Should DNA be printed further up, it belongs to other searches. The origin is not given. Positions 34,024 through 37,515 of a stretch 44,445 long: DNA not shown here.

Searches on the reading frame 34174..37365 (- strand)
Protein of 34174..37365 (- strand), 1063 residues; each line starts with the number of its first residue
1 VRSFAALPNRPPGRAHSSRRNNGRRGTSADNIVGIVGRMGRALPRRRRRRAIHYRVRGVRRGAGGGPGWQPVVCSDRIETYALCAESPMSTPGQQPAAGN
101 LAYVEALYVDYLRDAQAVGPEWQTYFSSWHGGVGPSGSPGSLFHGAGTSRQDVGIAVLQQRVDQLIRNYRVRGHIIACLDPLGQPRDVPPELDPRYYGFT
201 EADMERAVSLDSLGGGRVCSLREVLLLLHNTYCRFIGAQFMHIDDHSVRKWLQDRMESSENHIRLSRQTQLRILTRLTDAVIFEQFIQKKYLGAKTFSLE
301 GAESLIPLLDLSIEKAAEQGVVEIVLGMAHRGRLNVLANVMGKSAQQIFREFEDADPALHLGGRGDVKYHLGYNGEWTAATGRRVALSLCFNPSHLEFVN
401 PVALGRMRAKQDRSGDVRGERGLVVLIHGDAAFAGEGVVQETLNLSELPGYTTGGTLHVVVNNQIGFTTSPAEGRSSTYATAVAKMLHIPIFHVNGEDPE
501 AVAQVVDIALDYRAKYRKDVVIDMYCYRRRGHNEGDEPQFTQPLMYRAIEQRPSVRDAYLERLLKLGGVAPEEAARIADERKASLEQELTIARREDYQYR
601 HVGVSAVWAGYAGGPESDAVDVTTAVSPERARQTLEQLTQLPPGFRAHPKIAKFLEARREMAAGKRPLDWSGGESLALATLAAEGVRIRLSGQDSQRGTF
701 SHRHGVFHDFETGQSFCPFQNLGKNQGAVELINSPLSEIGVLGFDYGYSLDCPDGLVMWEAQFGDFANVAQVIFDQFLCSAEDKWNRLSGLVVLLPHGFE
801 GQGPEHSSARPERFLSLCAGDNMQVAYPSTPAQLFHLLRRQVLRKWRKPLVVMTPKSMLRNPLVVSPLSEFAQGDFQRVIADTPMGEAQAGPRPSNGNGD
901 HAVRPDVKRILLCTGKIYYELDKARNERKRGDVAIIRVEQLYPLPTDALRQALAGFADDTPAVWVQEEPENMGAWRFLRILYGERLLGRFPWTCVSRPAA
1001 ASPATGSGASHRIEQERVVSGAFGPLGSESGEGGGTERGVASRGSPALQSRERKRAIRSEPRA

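Call 30: search_protein_families(library=pfam, proteins=[window:34174-37365:-], max_evalue=0.001)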
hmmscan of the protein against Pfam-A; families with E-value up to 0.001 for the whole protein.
window:34174-37365:- (1063 aa): 4 families
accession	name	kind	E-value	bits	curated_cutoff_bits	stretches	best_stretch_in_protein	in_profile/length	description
PF00676.26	E1_dh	-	5.1e-50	170.6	22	1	283-596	9-295/300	Dehydrogenase E1 component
PF02779.29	Transket_pyr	-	3.4e-47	160.8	27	1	668-860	3-173/174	Transketolase, pyrimidine binding domain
PF16870.10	OxoGdeHyase_C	-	3.2e-37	128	27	1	866-1023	2-151/151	2-oxoglutarate dehydrogenase C-terminal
PF16078.10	2-oxogl_dehyd_N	-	2.2e-08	34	27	1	98-129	6-37/41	2-oxoglutarate dehydrogenase N-terminus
